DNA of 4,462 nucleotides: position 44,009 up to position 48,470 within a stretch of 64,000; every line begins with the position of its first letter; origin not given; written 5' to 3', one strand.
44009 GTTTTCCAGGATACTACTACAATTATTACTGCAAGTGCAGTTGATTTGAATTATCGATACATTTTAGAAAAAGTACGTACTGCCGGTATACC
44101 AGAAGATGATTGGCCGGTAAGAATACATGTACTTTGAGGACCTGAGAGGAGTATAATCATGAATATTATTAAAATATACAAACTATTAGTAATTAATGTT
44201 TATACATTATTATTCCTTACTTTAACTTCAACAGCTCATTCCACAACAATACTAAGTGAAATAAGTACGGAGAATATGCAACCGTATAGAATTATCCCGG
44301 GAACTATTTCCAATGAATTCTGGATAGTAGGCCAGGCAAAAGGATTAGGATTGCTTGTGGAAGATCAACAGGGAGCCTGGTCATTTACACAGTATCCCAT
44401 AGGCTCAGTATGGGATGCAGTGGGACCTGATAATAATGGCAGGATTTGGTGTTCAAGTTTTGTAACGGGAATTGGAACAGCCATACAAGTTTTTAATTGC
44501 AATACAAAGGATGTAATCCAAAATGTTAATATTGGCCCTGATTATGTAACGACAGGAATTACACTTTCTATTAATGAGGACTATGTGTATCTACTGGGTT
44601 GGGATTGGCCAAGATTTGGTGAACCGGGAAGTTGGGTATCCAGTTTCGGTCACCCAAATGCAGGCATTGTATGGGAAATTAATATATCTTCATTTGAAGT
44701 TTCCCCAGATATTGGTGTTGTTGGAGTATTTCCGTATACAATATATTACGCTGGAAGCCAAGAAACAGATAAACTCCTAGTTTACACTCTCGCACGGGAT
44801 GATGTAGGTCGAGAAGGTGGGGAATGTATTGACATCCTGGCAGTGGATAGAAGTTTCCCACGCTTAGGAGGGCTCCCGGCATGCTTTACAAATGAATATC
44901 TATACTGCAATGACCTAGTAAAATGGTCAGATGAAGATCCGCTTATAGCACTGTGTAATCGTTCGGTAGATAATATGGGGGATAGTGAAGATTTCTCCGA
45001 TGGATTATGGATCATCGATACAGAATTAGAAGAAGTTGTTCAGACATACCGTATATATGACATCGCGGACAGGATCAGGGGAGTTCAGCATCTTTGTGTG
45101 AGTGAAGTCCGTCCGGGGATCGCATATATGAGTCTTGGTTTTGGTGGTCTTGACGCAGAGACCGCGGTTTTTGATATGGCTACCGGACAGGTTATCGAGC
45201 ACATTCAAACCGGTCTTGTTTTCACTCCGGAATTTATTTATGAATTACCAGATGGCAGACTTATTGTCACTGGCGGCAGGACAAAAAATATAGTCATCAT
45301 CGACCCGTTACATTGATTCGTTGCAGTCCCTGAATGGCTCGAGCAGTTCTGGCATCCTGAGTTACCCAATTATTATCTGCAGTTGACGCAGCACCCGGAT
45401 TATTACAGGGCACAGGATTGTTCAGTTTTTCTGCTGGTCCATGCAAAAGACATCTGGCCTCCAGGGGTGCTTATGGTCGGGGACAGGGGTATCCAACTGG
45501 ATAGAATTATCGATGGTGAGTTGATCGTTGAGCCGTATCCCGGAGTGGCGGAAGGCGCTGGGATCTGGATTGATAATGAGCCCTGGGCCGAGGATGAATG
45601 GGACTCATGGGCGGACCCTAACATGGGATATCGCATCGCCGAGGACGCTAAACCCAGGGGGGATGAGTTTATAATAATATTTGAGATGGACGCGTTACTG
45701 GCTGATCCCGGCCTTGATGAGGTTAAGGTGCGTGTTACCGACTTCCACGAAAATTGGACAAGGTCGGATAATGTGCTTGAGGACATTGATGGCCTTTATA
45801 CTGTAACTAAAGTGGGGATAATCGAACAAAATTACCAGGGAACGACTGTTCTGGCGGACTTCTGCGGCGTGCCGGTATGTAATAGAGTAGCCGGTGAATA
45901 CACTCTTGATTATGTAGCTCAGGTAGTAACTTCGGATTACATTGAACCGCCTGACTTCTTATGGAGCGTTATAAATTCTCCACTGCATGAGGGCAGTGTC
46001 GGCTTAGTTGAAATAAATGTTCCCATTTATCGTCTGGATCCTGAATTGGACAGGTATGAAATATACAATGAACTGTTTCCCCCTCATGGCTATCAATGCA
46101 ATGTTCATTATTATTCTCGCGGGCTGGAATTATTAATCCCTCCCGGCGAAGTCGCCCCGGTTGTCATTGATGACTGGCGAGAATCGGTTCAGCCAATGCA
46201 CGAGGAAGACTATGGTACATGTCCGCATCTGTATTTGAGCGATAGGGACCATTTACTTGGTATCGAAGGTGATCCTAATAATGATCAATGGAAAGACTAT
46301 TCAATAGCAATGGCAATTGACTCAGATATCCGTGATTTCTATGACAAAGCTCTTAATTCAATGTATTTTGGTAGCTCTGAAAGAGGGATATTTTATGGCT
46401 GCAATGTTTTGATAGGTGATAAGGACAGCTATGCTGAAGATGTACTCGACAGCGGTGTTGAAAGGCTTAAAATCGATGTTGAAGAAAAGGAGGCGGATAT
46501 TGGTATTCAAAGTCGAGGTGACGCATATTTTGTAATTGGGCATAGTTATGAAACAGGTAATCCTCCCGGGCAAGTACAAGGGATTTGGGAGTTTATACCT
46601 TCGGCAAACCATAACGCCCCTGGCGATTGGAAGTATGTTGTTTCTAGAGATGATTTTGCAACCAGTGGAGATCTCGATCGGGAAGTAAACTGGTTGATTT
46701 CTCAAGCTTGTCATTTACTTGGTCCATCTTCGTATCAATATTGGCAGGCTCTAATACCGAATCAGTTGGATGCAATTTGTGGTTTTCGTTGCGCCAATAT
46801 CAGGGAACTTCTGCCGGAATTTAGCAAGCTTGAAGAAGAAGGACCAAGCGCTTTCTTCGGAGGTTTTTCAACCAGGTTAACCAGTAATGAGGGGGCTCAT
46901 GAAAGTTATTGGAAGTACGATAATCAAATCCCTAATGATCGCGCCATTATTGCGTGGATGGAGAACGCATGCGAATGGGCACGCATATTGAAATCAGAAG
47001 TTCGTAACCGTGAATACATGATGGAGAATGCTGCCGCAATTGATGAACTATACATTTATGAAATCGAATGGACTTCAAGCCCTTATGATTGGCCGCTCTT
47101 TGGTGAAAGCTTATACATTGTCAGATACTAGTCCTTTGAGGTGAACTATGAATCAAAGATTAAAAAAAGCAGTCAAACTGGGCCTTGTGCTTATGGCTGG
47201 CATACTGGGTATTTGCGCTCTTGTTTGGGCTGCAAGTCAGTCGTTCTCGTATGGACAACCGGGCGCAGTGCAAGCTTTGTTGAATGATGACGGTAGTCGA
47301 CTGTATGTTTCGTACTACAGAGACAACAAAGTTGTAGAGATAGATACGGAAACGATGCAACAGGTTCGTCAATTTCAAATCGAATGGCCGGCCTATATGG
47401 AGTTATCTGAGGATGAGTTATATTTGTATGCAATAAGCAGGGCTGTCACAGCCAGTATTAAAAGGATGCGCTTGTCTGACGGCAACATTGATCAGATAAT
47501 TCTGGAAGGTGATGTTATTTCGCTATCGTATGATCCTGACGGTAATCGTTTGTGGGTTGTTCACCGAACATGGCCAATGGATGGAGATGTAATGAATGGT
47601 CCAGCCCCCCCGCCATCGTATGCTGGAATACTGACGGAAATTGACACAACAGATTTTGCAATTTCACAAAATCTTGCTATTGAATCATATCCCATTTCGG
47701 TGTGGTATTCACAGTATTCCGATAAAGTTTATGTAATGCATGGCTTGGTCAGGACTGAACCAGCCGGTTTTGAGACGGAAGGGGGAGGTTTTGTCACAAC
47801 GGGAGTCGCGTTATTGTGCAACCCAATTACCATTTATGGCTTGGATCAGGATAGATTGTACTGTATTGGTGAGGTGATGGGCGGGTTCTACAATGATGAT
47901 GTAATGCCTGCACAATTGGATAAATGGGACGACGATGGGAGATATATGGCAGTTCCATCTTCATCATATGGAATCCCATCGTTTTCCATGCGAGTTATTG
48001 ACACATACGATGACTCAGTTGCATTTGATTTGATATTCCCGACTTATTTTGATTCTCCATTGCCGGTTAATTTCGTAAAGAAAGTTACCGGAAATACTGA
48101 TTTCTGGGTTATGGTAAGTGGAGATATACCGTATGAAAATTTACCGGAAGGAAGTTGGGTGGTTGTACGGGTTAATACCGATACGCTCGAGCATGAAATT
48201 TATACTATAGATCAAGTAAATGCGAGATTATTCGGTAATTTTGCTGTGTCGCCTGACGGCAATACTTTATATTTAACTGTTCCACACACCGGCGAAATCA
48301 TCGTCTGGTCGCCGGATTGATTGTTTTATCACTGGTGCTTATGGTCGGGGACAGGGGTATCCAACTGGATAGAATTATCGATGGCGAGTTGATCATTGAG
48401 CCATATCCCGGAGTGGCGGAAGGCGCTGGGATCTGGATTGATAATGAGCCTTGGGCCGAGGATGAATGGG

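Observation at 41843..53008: Tandem array of an undescribed two-gene module (His/Cys 'A' protein plus exported beta-propeller 'B' protein), laid out like a polymorphic-effector locus with orphan cassettes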

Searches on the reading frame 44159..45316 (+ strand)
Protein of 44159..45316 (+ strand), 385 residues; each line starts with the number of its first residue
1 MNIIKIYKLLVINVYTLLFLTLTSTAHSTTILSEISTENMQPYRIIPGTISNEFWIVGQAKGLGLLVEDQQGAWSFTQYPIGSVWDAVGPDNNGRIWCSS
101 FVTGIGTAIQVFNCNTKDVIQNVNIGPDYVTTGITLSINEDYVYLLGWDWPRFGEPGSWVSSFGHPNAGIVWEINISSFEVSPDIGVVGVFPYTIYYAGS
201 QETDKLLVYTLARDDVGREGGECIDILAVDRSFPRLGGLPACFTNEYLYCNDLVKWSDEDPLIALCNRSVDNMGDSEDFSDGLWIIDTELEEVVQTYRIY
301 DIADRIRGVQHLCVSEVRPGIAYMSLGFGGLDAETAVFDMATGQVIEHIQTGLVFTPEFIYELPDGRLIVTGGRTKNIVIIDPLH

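Call 3: search_protein_families(library=pfam, proteins=[window:44159-45316:+], max_evalue=1)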
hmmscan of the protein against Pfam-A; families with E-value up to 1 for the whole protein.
window:44159-45316:+ (385 aa): 0 families

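Call 8: search_solved_structures(query=A2, max_evalue=10, show_alignments=2)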
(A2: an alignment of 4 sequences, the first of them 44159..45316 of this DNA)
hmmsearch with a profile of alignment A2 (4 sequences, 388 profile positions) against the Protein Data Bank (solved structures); distinct sequences matched with E-value up to 10: 6.
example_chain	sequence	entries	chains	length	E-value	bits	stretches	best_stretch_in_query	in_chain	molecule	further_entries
5c2v_B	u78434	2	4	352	0.0076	18.4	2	55-120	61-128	HYDRAZINE SYNTHASE BETA SUBUNIT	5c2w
9atl_A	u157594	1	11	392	0.053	15.6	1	47-119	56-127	Flagellin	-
3vgz_A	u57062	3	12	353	0.066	15.3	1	51-112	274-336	Uncharacterized protein YncE | PQQ-dependent catabolism-associated beta-propeller protein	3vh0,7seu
9qtu_C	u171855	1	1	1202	0.96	11.5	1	70-110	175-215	PAN2-PAN3 deadenylation complex catalytic subunit PAN2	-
8auv_Q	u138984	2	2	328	1.4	10.9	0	361-386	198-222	RACK1 (guanine nucleotide-binding protein subunit beta-like protein) | guanine nucleotide-binding protein subunit beta-like protein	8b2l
3mbr_X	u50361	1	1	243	1.4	10.9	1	56-160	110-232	Glutamine cyclotransferase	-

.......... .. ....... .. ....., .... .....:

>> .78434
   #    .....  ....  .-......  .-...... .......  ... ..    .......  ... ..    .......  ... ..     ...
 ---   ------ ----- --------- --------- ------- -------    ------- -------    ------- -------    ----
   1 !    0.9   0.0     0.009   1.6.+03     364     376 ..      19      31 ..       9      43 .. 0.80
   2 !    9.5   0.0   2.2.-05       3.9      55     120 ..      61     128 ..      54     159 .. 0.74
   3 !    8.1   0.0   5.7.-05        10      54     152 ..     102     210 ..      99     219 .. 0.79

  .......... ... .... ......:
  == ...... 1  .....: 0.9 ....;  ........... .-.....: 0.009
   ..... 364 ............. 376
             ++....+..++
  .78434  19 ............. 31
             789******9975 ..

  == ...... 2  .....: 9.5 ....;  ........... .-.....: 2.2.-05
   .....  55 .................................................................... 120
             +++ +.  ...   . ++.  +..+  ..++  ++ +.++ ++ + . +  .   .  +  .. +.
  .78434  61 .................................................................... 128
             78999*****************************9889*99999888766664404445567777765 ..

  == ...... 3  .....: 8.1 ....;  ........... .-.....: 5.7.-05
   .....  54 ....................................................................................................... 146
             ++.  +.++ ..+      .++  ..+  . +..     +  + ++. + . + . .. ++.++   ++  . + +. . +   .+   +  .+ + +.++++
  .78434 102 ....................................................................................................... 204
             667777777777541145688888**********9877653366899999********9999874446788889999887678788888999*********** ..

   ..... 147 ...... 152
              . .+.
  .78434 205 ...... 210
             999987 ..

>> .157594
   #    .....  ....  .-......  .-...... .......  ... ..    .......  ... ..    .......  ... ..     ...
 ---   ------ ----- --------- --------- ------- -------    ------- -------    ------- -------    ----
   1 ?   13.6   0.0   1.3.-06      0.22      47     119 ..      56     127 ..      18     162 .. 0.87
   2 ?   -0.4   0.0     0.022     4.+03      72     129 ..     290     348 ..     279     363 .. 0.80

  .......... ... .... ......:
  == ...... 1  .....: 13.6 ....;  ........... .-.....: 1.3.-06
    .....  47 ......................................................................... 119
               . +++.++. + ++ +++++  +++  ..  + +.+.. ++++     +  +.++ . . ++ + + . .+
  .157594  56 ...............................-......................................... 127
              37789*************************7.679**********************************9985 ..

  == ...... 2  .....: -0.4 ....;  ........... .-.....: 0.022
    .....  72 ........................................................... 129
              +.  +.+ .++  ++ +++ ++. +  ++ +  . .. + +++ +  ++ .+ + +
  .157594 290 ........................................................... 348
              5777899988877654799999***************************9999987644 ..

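Call 9: search_protein_families(library=ncbifam, proteins=[window:44159-45316:+], max_evalue=1)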
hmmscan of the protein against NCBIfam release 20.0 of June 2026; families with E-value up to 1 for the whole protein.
window:44159-45316:+ (385 aa): 2 families
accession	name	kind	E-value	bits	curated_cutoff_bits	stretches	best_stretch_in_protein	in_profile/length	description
TIGR03866.1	PQQ_ABC_repeats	subfamily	0.0026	16.9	287.3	1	332-379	104-149/310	PQQ-dependent catabolism-associated beta-propeller protein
NF033900.0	T4SS_IcmE_DotG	equivalog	0.36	8.8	750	1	94-146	918-969/1008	type IVB secretion system protein DotG/IcmE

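Call 25: find_homologous_proteins(query=A3, max_evalue=0.001)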
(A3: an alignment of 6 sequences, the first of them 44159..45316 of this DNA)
Query A3 (6 sequences) (385 aa, profile of the alignment): 13 proteins with E <= 0.001 among 8000 candidates.
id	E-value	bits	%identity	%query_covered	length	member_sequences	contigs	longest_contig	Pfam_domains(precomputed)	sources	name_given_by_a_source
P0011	2.7e-156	538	42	6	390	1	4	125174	-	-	-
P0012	2.6e-121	423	100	90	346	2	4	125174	-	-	-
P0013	1.2e-118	415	-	-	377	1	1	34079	-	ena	-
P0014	5.8e-92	327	56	98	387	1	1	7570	-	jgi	jgi:hypothetical protein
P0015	8.7e-90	320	48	99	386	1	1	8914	-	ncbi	-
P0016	1.0e-79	286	49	99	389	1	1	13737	-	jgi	jgi:hypothetical protein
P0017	4.1e-78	281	46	99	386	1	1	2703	-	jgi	jgi:hypothetical protein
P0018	1.6e-68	250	38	98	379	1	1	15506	-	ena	-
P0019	1.6e-66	243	36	99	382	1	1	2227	-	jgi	jgi:hypothetical protein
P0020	1.0e-65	240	39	93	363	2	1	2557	-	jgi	jgi:hypothetical protein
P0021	1.2e-62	230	40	93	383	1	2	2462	-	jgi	jgi:hypothetical protein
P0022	1.8e-62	230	37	93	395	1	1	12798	-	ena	-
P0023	5.9e-45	172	32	95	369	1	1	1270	-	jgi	jgi:hypothetical protein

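Call 26: find_encoding_contigs(protein=P0013, flank=10000, max_places=2)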
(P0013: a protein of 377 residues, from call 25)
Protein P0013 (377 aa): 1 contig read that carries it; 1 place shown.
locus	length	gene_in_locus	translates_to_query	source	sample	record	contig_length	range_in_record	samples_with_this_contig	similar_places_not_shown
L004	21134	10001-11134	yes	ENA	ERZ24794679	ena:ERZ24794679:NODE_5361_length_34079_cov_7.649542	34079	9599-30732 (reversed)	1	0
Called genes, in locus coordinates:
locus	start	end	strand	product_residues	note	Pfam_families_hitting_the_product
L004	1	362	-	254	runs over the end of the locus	-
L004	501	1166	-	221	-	-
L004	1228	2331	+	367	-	PF01297:ZnuA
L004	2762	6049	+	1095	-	-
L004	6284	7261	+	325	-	-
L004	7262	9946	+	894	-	-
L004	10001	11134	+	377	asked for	-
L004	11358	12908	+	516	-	PF00117:GATase, PF07722:Peptidase_C26 (weak), PF02540:NAD_synthase (weak), PF03054:tRNA_Me_trans (faint), PF00958:GMP_synt_C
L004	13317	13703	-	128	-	-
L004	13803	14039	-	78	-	-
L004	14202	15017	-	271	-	-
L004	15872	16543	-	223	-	PF03734:YkuD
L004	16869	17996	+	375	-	PF17912:OB_MalK (weak)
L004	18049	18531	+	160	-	PF01475:FUR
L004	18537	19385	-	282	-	-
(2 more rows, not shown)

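Call 27: find_encoding_contigs(protein=P0018, flank=10000, max_places=2)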
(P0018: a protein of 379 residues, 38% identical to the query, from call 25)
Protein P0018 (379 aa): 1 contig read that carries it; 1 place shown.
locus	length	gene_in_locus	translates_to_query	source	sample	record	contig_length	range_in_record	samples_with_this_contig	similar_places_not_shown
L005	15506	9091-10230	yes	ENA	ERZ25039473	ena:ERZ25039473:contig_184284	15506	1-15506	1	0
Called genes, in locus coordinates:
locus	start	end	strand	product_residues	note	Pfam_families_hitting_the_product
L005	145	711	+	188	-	-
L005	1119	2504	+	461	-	-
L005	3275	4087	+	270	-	-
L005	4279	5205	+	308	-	-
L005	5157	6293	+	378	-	-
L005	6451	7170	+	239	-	-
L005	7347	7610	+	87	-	-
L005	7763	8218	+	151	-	-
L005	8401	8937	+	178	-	-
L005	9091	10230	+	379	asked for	-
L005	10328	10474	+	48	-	-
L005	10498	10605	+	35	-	-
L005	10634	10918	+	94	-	-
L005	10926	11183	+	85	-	-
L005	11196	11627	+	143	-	-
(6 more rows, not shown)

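Call 28: find_encoding_contigs(protein=P0022, flank=10000, max_places=2)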
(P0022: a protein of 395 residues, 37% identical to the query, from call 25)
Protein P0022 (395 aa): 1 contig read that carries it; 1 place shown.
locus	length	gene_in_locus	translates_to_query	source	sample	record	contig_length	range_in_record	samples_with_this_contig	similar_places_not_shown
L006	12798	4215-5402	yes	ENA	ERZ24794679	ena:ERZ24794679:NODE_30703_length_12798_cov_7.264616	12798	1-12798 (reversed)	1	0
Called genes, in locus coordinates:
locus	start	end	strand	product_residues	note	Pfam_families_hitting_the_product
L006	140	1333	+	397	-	-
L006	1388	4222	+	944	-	-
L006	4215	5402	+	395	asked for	-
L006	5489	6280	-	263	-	PF04542:Sigma70_r2, PF04539:Sigma70_r3 (weak), PF08281:Sigma70_r4_2, PF04545:Sigma70_r4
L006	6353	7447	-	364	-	-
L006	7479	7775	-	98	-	-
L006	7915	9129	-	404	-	-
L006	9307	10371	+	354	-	PF00493:MCM (weak), PF20030:bpMoxR, PF05496:RuvB_N (weak), PF07726:AAA_3, PF07728:AAA_5, PF00004:AAA (weak), PF17863:AAA_lid_2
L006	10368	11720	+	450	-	PF01882:DUF58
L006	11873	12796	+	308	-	?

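Call 29: find_encoding_contigs(protein=P0015, flank=10000, max_places=2)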
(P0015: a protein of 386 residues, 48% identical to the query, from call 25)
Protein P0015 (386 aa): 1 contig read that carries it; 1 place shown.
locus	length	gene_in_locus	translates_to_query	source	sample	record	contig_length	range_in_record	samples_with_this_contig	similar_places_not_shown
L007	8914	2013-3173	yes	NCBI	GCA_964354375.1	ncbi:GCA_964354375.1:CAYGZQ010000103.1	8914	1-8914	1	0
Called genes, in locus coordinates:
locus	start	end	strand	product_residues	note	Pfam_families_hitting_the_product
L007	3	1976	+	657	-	?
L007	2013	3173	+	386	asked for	-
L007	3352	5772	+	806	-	PF06739:SBBP (faint)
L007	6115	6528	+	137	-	-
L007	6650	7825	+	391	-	PF01464:SLT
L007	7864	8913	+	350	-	?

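Call 89: search_protein_families(library=padloc, proteins=[window:44159-45316:+], max_evalue=0.01)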
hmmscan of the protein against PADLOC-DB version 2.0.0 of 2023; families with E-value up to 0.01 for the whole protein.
window:44159-45316:+ (385 aa): 0 families

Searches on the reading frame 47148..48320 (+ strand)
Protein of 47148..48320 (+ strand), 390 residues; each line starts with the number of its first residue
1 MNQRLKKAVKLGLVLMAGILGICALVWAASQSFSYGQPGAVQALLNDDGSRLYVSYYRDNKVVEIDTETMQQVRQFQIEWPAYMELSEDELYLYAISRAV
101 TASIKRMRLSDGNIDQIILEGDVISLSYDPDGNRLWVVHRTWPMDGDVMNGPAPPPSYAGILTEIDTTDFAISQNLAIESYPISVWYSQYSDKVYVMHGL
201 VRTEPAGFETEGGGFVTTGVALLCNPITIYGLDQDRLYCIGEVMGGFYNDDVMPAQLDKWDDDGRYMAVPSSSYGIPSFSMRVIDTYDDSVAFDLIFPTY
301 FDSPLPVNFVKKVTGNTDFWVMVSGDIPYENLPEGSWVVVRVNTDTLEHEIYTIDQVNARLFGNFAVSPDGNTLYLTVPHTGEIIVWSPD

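Call 3: search_protein_families(library=pfam, proteins=[window:47148-48320:+], max_evalue=1)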
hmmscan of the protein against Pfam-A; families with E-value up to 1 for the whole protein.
window:47148-48320:+ (390 aa): 4 families
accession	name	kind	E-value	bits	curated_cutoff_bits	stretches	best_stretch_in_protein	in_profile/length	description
PF04741.18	InvH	-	0.069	14.1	27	1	67-101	30-64/81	InvH outer membrane lipoprotein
PF07494.17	Reg_prop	-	0.15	12.8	20.4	0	121-137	5-20/24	Two component regulator propeller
PF20770.3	PAN2_N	-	0.2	11.2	26.6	1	41-108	101-167/301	PAN2 N-terminal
PF07676.18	PD40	-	0.6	10.6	20.9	0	363-375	12-24/38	WD40-like Beta Propeller Repeat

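Call 9: search_protein_families(library=ncbifam, proteins=[window:47148-48320:+], max_evalue=1)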
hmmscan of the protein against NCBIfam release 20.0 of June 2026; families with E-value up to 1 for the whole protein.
window:47148-48320:+ (390 aa): 5 families
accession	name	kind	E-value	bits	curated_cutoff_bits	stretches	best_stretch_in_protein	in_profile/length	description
NF052280.1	7_blade_YncE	equivalog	0.0027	16.5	400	1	38-95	257-315/338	7-bladed beta-propeller protein YncE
NF052460.1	L-NosZ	equivalog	0.0062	15.1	700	1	38-101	216-280/480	clade III lactonase-type nitrous-oxide reductase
TIGR03866.1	PQQ_ABC_repeats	subfamily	0.0082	15.2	287.3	1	50-135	11-97/310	PQQ-dependent catabolism-associated beta-propeller protein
TIGR02276.1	beta_rpt_yvtn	repeat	0.09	12.8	27.85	1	48-72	2-26/42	beta-propeller repeat protein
NF052478.1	CystDsulMYC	equivalog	0.12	11.6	600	1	30-72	298-340/354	L-cysteine desulfhydrase Cds1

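Call 48: predict_structure(alignment_id=A6)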
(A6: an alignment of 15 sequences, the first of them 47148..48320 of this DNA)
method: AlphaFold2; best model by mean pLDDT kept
length: 390 residues; sequences in the alignment: 15
mean_pLDDT: 80.2   pTM: 0.79
mean pLDDT of the five models: 80.2, 80.1, 79.9, 79.0, 78.8
residues with pLDDT >= 90: 158; 70-90: 129; 50-70: 81; < 50: 22
segments of 3 or more residues with pLDDT < 50: 206-220
pLDDT, mean of each block of 10 residues (from residue 1): 80 88 63 62 91 91 92 92 91 90 93 93 89 90 59 59 94 88 91 88 51 41 74 81 75 77 93 72 94 83 77 91 63 63 92 67 84 85 77
secondary structure, 60 per line:
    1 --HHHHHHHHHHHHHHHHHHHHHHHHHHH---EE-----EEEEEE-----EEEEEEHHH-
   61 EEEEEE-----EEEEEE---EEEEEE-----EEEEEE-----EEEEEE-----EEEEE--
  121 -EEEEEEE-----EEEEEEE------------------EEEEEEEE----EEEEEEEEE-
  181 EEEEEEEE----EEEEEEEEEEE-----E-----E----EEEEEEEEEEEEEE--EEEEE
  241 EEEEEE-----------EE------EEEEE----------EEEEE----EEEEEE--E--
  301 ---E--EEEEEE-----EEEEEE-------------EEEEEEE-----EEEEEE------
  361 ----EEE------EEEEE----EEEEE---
elements in order: H3-29 E40-45 E51-56 E61-66 E72-77 E81-86 E92-97 E103-108 E114-118 E122-128 E134-140 E159-166 E171-179 E181-188 E193-203 E220-233 E236-246 E266-270 E281-285 E290-295 E307-312 E318-323 E337-343 E349-354 E365-367 E374-378 E383-387
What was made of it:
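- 47148..48320 (+): B2, a seven-bladed beta-propeller with an N-terminal transmembrane or signal helix (B2 type). The AF2 model has pLDDT 80 (call 48).
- On Seven-bladed (YVTN/WD40-like) beta-propeller (B): The AF2 model has pLDDT 80 and pTM 0.79 (call 48).
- B2-type proteins appear to be membrane-anchored (call 48).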

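Call 62: fold_search(model_id=the predicted structure, library=pdb)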
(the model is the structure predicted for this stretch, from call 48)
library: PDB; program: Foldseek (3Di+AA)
matches with E <= 10: 1947; with E <= 0.001: 1759
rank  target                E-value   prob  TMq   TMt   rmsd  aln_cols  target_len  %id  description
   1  3zwl_D                5.0e-13  1.00  0.62  0.68   5.0       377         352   12  Structure of eukaryotic translation initiation factor eIF3i complex with eIF3b C-terminus (655-700) (released 2011-10-05)
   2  4u1e_I                2.4e-12  1.00  0.63  0.73   4.5       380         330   12  Crystal structure of the eIF3b-CTD/eIF3i/eIF3g-NTD translation initiation complex (released 2014-09-10)
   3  8ink_W                3.6e-12  1.00  0.55  0.56  13.9       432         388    9  human nuclear pre-60S ribosomal particle - State D (released 2023-08-09)
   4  5c2v_B                6.1e-12  1.00  0.61  0.67   6.1       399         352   12  Kuenenia stuttgartiensis Hydrazine Synthase (released 2015-10-14)
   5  5mzh_A                7.8e-12  1.00  0.55  0.53  10.6       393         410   13  Crystal structure of ODA16 from Chlamydomonas reinhardtii (released 2017-03-22)
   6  8qbn_7                9.0e-12  1.00  0.59  0.59   5.6       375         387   11  Structure of the non-canonical CTLH E3 substrate receptor WDR26 bound to YPEL5 (released 2024-05-15)
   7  3bws_A                9.4e-12  1.00  0.62  0.60   5.4       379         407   14  Crystal structure of the leptospiral antigen Lp49 (released 2008-10-07)
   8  1l0q_A                9.4e-12  1.00  0.38  0.38  13.9       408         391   15  Tandem YVTN beta-propeller and PKD domains from an archaeal surface layer protein (released 2002-11-06)
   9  7zgp_D                9.9e-12  1.00  0.63  0.63   3.9       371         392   10  Polymerase module of CPF in complex with Mpe1 and a pre-cleaved CYC1 RNA (released 2022-05-25)
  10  8fl0_NJ               9.9e-12  1.00  0.56  0.47  13.8       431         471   11  Human nucleolar pre-60S ribosomal subunit (State H) (released 2023-07-12)
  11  3zwl_B                1.1e-11  1.00  0.61  0.70   4.6       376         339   11  Structure of eukaryotic translation initiation factor eIF3i complex with eIF3b C-terminus (655-700) (released 2011-10-05)
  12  7mq8_SG               1.3e-11  1.00  0.60  0.61  18.6       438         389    9  Cryo-EM structure of the human SSU processome, state pre-A1 (released 2021-09-22)
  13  8qbn_W                1.6e-11  1.00  0.59  0.59   5.4       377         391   11  Structure of the non-canonical CTLH E3 substrate receptor WDR26 bound to YPEL5 (released 2024-05-15)
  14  9ijj_Q                1.7e-11  1.00  0.61  0.53  12.5       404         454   10  In situ structure of the central apparatus in mouse sperm axoneme. (released 2025-06-04)
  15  8ir1_N                1.8e-11  1.00  0.56  0.47  13.8       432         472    9  human nuclear pre-60S ribosomal particle - State A (released 2023-08-09)
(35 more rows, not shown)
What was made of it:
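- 47148..48320 (+): Foldseek matches seven-bladed propellers at E about 1e-12 (call 62).
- On Seven-bladed (YVTN/WD40-like) beta-propeller (B): Foldseek gives E down to 5e-13 against seven-bladed propellers (call 62).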

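Call 89: search_protein_families(library=padloc, proteins=[window:47148-48320:+], max_evalue=0.01)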
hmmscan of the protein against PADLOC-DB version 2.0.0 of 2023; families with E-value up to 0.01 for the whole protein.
window:47148-48320:+ (390 aa): 0 families
